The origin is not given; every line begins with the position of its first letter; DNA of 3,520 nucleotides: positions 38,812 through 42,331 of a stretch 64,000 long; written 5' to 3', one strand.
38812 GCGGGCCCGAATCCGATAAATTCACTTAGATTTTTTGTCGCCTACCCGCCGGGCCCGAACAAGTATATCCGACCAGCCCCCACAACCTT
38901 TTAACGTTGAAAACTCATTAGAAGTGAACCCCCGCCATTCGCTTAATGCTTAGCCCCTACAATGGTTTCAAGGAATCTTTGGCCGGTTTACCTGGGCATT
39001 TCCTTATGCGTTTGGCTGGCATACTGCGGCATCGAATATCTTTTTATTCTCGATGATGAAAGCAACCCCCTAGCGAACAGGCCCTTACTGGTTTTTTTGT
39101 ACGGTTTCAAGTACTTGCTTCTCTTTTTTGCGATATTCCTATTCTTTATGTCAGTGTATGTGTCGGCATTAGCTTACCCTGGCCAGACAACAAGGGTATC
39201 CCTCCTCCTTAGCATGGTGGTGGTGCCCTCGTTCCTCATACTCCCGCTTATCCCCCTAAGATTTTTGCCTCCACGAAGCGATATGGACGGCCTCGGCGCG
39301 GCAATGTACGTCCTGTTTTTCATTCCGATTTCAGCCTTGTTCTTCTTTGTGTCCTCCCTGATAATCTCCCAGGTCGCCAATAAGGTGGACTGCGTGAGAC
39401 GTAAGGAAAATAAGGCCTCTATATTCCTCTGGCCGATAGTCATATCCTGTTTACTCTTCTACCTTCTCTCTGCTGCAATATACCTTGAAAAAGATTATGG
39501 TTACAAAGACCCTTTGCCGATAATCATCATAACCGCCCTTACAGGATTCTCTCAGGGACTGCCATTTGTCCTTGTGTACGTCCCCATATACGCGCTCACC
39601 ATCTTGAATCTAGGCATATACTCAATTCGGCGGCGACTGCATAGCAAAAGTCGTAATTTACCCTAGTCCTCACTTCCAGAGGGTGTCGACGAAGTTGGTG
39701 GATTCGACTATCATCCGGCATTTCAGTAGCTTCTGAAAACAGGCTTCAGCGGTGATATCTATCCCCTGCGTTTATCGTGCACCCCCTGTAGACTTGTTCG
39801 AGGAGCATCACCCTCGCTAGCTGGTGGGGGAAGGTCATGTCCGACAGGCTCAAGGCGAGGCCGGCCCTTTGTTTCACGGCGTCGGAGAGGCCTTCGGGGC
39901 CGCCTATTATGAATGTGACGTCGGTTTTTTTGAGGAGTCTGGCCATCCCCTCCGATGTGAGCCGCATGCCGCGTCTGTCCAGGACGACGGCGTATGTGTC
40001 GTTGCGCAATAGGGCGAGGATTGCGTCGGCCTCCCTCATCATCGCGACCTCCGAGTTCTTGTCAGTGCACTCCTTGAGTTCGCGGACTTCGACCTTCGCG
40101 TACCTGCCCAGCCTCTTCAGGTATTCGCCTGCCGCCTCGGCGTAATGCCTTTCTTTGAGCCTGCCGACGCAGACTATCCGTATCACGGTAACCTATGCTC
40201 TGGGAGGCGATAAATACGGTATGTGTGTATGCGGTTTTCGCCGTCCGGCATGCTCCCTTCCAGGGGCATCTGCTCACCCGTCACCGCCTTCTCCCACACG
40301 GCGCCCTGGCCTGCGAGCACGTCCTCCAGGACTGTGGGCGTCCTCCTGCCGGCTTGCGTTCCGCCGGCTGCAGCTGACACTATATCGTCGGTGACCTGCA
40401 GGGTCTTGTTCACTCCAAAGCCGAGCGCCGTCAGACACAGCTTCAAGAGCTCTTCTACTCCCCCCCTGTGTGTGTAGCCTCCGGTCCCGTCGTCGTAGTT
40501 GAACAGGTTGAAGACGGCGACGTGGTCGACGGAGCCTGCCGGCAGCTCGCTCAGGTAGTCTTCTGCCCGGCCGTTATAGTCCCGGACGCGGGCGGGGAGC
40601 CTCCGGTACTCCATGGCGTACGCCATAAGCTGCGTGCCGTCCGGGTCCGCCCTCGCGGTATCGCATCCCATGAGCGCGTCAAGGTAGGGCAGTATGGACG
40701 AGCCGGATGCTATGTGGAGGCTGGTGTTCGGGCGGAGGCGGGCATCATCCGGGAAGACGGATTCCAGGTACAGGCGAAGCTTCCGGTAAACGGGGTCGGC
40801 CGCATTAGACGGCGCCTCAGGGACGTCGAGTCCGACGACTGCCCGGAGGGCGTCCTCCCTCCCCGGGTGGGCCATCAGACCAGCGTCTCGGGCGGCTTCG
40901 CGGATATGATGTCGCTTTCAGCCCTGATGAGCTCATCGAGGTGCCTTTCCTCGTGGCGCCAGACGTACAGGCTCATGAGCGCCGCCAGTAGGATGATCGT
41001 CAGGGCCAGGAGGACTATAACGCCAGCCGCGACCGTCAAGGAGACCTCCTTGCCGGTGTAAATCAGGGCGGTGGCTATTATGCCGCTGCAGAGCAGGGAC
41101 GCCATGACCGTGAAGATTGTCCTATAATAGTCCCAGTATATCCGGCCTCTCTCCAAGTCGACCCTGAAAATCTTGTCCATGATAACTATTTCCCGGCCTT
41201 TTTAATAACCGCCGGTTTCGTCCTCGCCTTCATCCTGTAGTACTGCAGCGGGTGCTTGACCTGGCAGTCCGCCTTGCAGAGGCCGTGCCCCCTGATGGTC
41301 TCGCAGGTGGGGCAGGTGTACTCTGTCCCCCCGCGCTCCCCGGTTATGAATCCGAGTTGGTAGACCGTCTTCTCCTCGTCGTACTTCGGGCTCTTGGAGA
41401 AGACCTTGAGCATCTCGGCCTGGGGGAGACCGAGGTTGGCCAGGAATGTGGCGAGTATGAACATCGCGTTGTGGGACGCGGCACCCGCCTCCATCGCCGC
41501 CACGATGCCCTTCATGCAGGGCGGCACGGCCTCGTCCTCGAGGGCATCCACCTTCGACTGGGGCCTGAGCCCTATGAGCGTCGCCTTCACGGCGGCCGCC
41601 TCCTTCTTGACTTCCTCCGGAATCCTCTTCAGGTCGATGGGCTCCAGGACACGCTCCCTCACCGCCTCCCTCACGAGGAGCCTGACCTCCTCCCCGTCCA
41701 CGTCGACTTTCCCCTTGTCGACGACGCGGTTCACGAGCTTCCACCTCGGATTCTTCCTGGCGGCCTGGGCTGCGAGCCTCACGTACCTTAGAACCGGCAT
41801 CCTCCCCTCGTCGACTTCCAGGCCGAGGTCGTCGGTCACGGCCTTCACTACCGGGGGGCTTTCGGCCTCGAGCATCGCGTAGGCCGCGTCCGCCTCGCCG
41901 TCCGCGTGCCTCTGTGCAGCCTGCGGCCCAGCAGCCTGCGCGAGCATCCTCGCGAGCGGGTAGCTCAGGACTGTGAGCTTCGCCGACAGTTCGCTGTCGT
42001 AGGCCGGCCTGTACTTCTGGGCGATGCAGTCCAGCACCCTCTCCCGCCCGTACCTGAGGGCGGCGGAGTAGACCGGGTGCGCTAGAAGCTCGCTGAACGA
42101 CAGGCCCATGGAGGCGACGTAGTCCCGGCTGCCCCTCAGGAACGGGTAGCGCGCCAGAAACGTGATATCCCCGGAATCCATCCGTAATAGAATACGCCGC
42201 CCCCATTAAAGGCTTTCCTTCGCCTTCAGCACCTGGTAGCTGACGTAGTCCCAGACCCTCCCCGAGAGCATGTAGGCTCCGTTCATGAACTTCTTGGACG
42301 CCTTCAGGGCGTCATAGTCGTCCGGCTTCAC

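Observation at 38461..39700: Low-GC island at tRNA-Arg(TCT): tRNA-like duplicate with a 51-nt insert, repeated tRNA 3' end, and a foreign-looking membrane gene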

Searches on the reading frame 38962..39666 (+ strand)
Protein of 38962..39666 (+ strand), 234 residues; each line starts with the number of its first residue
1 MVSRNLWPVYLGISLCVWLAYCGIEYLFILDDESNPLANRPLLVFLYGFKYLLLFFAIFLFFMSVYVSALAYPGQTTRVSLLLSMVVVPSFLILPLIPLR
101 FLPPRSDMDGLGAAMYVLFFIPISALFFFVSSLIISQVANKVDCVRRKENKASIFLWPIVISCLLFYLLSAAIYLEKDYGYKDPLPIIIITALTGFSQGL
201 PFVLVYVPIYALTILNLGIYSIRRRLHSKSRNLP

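Call 10: search_protein_families(library=pfam, proteins=[window:38962-39666:+])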
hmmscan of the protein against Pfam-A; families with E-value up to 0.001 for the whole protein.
window:38962-39666:+ (234 aa): 0 families

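Call 26: find_homologous_proteins(query=window:38962-39666:+)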
Query window:38962-39666:+: 872 candidates shared short words with the query, none scored E <= 0.001.
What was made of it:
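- Tried and rejected: Membrane protein as an ORFan (call 26).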

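Call 72: search_protein_families(library=phrogs, proteins=[window:38962-39666:+], max_evalue=0.01)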
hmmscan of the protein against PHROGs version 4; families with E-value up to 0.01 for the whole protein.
window:38962-39666:+ (234 aa): 0 families
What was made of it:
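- On Genomic island integrated at a tRNA gene: The only ORF is a 234-aa membrane protein with no Pfam or PHROG match (calls 10, 72).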

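Call 93: search_protein_representatives(protein=window:38962-39666:+)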
Query: 234 residues. Proteins with E-value up to 0.001 (for the whole library): 3; up to 1e-10: 3; up to 1e-30: 1. The best 3 are listed.
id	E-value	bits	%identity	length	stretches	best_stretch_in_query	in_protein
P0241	2.4e-35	138.6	47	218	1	9-220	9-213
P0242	3.7e-28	115.1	49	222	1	67-220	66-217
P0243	6.2e-26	107.8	55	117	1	108-215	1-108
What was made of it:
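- Tried and rejected: Corrected by the exhaustive search, which found three relatives (call 93).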

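Call 94: find_encoding_contigs(protein=P0241, flank=4000, max_places=3)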
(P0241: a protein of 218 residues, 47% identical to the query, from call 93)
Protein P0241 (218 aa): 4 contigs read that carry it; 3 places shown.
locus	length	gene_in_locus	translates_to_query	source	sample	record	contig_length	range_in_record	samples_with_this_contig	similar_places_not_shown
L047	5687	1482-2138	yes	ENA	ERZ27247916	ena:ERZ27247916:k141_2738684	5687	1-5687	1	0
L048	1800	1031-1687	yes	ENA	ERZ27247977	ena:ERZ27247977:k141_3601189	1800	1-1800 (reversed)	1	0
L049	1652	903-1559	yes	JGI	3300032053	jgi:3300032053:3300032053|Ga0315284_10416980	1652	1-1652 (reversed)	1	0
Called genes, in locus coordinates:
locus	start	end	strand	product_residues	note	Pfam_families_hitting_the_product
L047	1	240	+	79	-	?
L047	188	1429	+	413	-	PF00092:VWA, PF13519:VWA_2, PF13768:VWA_3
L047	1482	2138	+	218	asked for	-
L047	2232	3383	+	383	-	-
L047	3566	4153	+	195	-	PF00149:Metallophos, PF12850:Metallophos_2, PF14582:Metallophos_3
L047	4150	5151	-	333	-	PF04055:Radical_SAM, PF08608:Wyosine_form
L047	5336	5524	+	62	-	PF00196:GerE (weak), PF04545:Sigma70_r4 (faint)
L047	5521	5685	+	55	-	?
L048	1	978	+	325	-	?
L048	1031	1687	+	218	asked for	-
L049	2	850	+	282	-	?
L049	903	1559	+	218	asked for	-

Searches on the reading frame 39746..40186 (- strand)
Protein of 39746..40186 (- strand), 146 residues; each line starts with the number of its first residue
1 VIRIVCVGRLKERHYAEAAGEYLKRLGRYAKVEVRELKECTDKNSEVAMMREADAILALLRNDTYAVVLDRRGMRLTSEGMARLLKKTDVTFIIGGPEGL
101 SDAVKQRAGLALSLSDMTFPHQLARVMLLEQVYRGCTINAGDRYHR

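Call 10: search_protein_families(library=pfam, proteins=[window:39746-40186:-])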
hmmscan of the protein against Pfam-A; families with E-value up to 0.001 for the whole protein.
window:39746-40186:- (146 aa): 1 family
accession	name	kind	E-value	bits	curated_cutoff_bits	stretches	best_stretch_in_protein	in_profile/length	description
PF02590.22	SPOUT_MTase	-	1.3e-47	162.1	27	1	2-145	3-154/154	Predicted SPOUT methyltransferase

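Call 31: find_homologous_proteins(query=window:39746-40186:-, max_evalue=1e-20)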
Query window:39746-40186:- (146 aa): 3297 proteins with E <= 1e-20 among 3802 candidates; the best 120 are listed.
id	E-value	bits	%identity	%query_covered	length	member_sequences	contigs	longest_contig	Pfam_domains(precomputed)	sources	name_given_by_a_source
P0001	1.6e-88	312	100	100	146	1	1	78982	PF02590.23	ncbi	-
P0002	2.2e-69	250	79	100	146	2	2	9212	PF02590.23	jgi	-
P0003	3.6e-52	194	64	100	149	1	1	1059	PF02590.23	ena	-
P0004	9.1e-52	193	64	100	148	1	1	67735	PF02590.23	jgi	jgi:23S rRNA (pseudouridine1915-N3)-methyltransferase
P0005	5.4e-50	187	63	100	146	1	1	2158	PF02590.23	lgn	-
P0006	4.2e-49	184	58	100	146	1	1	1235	PF02590.23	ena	-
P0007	1.4e-48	182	60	100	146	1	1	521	PF02590.23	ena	-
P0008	2.6e-48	182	60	100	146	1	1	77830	PF02590.23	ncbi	ncbi:MAG: 23S rRNA (pseudouridine(1915)-N(3))-methyltransferase RlmH [Candidatus Altiarchaeota archa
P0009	2.7e-48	182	62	100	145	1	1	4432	PF02590.23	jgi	jgi:23S rRNA (pseudouridine1915-N3)-methyltransferase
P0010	9.0e-47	177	60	100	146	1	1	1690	PF02590.23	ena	-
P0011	2.2e-46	175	61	99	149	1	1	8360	PF02590.23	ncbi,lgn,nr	ncbi:MAG: 23S rRNA (pseudouridine(1915)-N(3))-methyltransferase RlmH [Candidatus Altiarchaeota archa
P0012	2.8e-46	175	61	99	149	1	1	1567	PF02590.23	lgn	-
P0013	1.0e-45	173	63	97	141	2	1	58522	PF02590.23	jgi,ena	-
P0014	1.7e-45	173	57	99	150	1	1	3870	PF02590.23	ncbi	-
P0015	2.7e-45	172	59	99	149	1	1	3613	PF02590.23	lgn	-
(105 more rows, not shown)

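Call 34: find_encoding_contigs(protein=P0004, flank=3000, max_places=2)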
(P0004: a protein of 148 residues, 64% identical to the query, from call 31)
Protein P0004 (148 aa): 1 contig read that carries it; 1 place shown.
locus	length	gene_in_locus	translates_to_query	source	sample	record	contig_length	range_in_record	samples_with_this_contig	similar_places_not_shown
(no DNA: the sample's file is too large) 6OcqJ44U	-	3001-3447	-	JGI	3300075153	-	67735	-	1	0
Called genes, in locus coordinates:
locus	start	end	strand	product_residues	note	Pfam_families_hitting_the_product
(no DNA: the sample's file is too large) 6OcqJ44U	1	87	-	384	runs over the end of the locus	PF06849:DUF1246, PF06973:DUF1297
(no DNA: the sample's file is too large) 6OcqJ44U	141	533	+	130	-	PF01451:LMWPc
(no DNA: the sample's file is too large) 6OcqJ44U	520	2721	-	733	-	PF11028:TMEM260_N, PF28495:TMEM260_2, PF14559:TPR_19 (weak), PF13414:TPR_11, PF13432:TPR_16, PF14559:TPR_19, PF23914:TPR_CcmH_CycH (weak), PF14559:TPR_19, +10 more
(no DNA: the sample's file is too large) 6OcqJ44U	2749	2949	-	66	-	-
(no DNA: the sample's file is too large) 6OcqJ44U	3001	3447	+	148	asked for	PF02590:SPOUT_MTase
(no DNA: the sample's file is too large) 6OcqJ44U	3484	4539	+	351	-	-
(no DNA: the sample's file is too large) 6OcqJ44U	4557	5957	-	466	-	-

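Call 35: find_encoding_contigs(protein=P0008, flank=3000, max_places=2)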
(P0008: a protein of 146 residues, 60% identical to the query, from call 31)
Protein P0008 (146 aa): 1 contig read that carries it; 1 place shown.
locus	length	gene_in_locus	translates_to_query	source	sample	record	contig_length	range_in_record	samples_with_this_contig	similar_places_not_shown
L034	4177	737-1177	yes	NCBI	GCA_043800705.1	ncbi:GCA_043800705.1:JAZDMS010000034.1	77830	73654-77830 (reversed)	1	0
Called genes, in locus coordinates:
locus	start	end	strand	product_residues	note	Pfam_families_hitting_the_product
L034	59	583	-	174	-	-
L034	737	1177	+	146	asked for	PF02590:SPOUT_MTase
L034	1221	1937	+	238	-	-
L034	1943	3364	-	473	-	-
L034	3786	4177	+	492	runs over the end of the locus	PF02310:B12-binding, PF04055:Radical_SAM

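Call 37: find_encoding_contigs(protein=P0013, flank=3000, max_places=2)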
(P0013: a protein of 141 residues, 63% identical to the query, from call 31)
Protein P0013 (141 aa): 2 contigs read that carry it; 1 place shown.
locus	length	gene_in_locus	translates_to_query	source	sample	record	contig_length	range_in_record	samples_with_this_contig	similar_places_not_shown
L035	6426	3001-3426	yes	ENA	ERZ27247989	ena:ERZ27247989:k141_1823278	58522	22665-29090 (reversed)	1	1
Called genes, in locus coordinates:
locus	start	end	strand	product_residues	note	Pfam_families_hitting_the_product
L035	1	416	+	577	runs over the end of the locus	PF00365:PFK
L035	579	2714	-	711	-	PF11028:TMEM260_N, PF28495:TMEM260_2 (weak), PF07719:TPR_2 (faint), PF13414:TPR_11, PF14559:TPR_19 (weak), PF13432:TPR_16 (weak), PF13371:TPR_9 (weak), PF13414:TPR_11 (weak), +8 more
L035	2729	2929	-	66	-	-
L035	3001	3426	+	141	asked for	PF02590:SPOUT_MTase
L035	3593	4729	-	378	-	PF01073:3Beta_HSD, PF01370:Epimerase, PF02719:Polysacc_synt_2, PF04321:RmlD_sub_bind, PF07993:NAD_binding_4 (weak), PF08659:KR (faint), PF13460:NAD_binding_10, PF16363:GDP_Man_Dehyd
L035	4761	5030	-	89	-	-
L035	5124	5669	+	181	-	-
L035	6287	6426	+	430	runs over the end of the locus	PF13365:Trypsin_2 (faint)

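Call 38: find_encoding_contigs(protein=P0001, flank=10000, max_places=2)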
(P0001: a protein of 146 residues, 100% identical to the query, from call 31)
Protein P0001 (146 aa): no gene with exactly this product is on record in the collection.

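Call 63: find_encoding_contigs(protein=P0009, flank=2500, max_places=2)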
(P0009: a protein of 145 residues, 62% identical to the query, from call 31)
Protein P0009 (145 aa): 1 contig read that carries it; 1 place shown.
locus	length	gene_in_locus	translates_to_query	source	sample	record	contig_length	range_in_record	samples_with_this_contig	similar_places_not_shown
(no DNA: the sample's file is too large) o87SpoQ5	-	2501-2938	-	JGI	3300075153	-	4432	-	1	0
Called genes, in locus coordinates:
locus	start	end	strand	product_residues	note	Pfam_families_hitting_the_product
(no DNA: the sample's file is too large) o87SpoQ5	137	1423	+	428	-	PF04851:ResIII, PF00270:DEAD, PF00271:Helicase_C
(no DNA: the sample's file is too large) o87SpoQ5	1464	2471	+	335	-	-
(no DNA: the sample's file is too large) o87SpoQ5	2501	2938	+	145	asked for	PF02590:SPOUT_MTase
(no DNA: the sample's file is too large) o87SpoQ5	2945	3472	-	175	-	-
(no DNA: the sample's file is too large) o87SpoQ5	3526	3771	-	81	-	?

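Call 64: find_encoding_contigs(protein=P0005, flank=2500, max_places=2)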
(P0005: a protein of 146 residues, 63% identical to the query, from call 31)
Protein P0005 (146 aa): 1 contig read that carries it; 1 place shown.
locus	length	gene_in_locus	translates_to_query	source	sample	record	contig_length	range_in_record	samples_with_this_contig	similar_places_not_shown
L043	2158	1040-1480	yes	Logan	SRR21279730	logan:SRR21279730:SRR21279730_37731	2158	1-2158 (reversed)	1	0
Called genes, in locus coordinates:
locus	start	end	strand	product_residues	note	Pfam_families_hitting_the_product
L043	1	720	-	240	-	?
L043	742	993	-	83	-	-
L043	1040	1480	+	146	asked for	PF02590:SPOUT_MTase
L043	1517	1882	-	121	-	-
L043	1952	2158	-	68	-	?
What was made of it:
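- Tried and rejected: RlmH neighbours (calls 31, 34, 35, 37, 63, 64).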

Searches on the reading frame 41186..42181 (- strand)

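Call 10: search_protein_families(library=pfam, proteins=[window:41186-42181:-])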
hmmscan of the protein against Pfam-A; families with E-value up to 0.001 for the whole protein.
window:41186-42181:- (331 aa): 1 family
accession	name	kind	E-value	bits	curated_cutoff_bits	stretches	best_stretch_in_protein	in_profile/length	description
PF04104.19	DNA_primase_lrg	-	1.8e-21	77.1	22.4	1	128-317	5-222/266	Eukaryotic and archaeal DNA primase, large subunit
